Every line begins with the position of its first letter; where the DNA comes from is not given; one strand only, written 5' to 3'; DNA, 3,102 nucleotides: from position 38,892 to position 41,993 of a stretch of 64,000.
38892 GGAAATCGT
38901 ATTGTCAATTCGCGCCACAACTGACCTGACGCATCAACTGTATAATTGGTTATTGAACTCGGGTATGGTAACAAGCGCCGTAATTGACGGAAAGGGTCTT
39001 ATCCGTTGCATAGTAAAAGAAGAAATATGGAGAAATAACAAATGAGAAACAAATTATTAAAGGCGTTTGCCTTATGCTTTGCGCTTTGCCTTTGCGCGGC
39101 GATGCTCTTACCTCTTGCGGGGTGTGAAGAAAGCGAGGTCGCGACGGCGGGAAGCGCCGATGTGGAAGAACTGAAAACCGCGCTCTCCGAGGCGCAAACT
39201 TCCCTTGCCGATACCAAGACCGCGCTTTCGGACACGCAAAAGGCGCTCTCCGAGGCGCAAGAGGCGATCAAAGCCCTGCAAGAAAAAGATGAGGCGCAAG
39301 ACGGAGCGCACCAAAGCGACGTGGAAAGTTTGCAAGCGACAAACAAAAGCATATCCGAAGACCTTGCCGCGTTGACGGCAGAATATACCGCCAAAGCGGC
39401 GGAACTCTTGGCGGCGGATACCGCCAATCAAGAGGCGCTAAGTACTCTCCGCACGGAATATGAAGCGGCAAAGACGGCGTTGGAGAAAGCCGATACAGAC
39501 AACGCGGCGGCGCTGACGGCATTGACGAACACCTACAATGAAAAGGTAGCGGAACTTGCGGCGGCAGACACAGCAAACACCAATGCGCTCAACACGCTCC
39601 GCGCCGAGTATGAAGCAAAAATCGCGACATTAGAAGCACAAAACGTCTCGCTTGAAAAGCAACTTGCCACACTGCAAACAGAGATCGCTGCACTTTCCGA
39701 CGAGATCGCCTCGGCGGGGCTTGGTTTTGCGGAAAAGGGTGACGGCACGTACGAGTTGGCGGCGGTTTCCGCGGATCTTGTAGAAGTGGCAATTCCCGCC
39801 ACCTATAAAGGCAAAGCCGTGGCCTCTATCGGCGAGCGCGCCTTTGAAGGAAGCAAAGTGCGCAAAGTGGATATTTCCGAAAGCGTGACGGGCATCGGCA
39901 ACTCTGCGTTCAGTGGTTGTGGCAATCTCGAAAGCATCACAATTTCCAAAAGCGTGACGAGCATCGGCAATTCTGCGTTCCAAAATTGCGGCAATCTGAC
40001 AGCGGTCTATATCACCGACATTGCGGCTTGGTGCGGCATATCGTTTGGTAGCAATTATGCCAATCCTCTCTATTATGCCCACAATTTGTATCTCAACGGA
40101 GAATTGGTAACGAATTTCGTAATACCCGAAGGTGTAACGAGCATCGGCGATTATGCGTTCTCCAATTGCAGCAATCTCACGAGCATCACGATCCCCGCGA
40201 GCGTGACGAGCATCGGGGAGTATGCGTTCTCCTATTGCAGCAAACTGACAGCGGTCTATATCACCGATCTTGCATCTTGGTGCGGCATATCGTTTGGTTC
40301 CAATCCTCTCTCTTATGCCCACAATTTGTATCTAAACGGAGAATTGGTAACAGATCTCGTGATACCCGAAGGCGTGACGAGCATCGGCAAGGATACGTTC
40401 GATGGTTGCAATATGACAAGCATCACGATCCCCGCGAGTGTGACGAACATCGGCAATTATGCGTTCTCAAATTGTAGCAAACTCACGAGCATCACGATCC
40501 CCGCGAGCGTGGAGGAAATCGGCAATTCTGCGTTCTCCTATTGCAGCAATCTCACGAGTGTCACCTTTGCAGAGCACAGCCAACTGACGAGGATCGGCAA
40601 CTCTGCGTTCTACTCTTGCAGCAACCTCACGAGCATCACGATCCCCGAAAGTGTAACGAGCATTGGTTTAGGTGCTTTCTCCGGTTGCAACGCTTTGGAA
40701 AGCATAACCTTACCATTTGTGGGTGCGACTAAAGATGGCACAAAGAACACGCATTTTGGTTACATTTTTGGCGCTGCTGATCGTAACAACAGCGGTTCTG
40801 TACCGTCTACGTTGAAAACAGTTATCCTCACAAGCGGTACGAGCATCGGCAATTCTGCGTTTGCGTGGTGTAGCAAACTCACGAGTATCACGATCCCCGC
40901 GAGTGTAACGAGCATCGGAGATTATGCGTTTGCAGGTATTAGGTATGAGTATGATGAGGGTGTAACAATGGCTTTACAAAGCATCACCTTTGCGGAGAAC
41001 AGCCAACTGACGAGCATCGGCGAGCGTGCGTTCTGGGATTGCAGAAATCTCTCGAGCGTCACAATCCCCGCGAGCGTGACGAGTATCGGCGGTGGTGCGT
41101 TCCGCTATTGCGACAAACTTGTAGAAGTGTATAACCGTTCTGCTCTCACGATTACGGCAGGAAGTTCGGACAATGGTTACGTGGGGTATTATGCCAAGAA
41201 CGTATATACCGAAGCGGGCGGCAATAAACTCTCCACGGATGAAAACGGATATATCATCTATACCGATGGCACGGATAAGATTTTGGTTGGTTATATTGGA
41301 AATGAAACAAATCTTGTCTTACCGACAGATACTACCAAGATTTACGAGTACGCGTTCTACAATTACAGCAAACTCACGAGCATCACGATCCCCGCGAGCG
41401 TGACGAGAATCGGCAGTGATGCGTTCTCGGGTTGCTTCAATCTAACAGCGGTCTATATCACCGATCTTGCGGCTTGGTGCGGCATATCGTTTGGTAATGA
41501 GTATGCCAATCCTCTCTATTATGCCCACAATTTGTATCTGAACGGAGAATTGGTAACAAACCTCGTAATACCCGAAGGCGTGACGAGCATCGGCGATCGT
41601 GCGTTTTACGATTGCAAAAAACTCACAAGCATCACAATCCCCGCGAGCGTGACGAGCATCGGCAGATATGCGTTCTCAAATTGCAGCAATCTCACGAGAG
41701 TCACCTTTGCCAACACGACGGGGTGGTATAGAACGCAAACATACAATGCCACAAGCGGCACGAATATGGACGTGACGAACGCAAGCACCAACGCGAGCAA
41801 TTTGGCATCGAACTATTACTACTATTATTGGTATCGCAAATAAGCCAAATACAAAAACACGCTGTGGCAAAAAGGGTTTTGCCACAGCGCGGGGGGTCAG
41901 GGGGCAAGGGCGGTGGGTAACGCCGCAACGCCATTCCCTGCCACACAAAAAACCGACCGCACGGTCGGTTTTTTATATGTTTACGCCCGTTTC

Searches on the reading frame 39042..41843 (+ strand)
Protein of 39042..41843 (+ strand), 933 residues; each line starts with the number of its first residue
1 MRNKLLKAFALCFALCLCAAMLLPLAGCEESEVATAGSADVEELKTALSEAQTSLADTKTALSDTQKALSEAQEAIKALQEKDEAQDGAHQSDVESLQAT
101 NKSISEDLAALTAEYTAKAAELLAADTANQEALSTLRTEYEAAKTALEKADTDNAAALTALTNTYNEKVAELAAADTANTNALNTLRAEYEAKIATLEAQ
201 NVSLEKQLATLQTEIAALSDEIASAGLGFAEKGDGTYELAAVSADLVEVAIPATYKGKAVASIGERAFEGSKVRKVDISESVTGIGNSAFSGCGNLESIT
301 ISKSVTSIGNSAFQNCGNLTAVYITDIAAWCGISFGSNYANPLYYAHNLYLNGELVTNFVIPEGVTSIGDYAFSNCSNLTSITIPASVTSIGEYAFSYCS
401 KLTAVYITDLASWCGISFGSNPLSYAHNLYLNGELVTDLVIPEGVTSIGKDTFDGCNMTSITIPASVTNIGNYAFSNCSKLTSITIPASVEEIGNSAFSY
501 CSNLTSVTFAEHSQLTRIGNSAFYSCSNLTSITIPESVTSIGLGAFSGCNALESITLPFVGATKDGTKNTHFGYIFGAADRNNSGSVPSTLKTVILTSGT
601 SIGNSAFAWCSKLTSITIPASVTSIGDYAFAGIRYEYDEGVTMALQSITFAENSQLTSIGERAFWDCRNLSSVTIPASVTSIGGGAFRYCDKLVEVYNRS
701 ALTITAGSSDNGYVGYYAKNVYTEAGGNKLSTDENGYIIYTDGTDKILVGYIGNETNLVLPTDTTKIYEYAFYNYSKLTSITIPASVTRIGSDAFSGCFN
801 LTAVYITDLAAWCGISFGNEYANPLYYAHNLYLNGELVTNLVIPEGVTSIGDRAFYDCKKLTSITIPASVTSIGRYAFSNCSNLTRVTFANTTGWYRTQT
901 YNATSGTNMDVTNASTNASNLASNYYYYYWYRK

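Call 9: search_protein_families(library=pfam, proteins=[window:39042-41843:+], max_evalue=0.001)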
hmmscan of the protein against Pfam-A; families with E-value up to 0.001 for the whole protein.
window:39042-41843:+ (933 aa): 3 families
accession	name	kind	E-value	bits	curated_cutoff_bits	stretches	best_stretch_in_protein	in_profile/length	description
PF13306.12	LRR_5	-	6.5e-129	424.1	27.7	6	435-552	12-126/127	BspA type Leucine rich repeat region (6 copies)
PF13855.12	LRR_8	-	8.3e-20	70.8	27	0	512-557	10-56/61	Leucine rich repeat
PF10174.14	Cast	-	0.0002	20.2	29.1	0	41-136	417-513/766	RIM-binding protein of the cytomatrix active zone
